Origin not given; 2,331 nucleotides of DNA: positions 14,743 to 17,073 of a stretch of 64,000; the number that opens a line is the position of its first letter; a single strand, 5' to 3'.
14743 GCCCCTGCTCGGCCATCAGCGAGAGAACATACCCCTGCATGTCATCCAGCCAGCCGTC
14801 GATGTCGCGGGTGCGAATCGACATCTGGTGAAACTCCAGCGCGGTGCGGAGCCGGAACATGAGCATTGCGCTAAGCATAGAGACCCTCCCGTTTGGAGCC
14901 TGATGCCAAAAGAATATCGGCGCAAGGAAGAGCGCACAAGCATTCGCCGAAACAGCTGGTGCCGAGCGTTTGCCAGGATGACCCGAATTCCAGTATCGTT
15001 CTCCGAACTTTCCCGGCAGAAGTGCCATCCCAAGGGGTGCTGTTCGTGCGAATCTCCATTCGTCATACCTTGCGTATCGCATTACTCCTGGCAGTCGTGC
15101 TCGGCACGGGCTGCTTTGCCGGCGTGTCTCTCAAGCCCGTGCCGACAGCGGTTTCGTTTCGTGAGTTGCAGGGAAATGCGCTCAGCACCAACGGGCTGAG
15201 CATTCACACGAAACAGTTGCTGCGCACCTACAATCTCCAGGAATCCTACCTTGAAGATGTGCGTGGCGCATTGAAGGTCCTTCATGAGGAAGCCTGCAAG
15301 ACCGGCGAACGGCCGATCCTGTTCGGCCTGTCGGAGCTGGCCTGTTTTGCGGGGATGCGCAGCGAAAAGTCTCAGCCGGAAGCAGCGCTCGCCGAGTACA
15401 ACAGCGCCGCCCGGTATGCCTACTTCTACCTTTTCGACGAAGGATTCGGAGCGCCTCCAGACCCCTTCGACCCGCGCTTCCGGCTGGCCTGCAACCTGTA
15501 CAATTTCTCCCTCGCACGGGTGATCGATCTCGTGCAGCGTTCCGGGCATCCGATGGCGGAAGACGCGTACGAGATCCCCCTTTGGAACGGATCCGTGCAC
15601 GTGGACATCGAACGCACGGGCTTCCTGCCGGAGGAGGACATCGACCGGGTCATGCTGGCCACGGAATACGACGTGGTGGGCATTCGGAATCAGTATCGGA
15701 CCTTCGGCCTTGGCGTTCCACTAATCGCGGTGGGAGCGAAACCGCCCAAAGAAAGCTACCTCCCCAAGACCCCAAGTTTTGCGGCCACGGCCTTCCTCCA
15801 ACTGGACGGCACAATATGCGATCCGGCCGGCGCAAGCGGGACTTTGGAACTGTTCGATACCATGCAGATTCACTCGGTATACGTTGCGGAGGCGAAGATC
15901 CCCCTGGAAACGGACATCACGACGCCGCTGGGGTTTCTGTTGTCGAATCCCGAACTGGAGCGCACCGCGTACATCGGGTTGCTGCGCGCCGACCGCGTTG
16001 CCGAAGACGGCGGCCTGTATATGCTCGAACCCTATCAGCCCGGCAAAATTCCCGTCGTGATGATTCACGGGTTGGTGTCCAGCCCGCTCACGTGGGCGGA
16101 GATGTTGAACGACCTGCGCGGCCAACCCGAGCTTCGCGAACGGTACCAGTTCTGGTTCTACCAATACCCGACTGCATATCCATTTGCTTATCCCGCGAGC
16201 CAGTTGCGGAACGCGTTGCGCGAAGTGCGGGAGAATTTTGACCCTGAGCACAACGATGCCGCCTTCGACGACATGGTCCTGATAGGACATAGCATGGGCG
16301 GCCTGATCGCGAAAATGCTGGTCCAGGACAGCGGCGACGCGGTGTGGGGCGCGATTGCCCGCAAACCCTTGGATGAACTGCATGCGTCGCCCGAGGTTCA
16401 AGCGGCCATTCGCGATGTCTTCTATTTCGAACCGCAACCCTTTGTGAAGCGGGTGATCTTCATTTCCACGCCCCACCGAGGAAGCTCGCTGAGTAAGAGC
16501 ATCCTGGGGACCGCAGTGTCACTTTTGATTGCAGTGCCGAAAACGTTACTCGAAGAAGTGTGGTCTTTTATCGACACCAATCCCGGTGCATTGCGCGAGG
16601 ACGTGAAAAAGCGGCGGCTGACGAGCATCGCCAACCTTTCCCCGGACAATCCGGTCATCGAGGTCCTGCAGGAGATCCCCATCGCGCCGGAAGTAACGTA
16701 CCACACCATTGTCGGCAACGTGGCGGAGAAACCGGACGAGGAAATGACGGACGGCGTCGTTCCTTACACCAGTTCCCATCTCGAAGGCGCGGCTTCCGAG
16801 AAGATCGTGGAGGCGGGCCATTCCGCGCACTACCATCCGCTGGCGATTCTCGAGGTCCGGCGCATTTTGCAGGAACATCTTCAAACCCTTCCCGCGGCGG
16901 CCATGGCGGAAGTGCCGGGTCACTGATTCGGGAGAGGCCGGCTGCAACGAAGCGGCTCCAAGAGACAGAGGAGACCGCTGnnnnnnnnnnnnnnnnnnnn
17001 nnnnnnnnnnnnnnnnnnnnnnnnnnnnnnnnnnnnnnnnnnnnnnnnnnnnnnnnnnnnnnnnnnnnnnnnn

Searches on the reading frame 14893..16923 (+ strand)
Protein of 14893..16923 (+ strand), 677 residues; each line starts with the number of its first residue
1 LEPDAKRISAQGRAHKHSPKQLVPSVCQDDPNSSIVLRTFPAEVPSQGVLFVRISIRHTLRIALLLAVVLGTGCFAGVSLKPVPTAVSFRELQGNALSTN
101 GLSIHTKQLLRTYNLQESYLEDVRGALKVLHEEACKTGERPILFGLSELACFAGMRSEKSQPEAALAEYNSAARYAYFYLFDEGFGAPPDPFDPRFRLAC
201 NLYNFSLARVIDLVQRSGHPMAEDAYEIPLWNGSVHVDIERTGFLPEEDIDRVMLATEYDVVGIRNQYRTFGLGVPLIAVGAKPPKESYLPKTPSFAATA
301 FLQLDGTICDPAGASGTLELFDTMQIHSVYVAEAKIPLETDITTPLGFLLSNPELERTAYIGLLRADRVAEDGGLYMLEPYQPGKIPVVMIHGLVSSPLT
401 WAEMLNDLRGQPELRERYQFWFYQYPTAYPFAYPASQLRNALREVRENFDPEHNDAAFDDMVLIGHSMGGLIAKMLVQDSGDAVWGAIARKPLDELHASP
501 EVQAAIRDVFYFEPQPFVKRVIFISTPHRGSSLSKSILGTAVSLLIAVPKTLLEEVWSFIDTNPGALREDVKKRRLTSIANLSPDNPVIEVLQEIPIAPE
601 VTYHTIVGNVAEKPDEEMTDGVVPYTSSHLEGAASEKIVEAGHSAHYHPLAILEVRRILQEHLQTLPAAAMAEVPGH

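Call 88: search_protein_families(library=pfam, proteins=[window:14893-16923:+], max_evalue=0.00001)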
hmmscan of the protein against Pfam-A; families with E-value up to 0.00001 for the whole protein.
window:14893-16923:+ (677 aa): 1 family
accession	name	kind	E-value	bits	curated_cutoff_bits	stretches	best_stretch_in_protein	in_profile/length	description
PF12697.13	Abhydrolase_6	-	2.1e-09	38.8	26.3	1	388-653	1-215/217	Alpha/beta hydrolase family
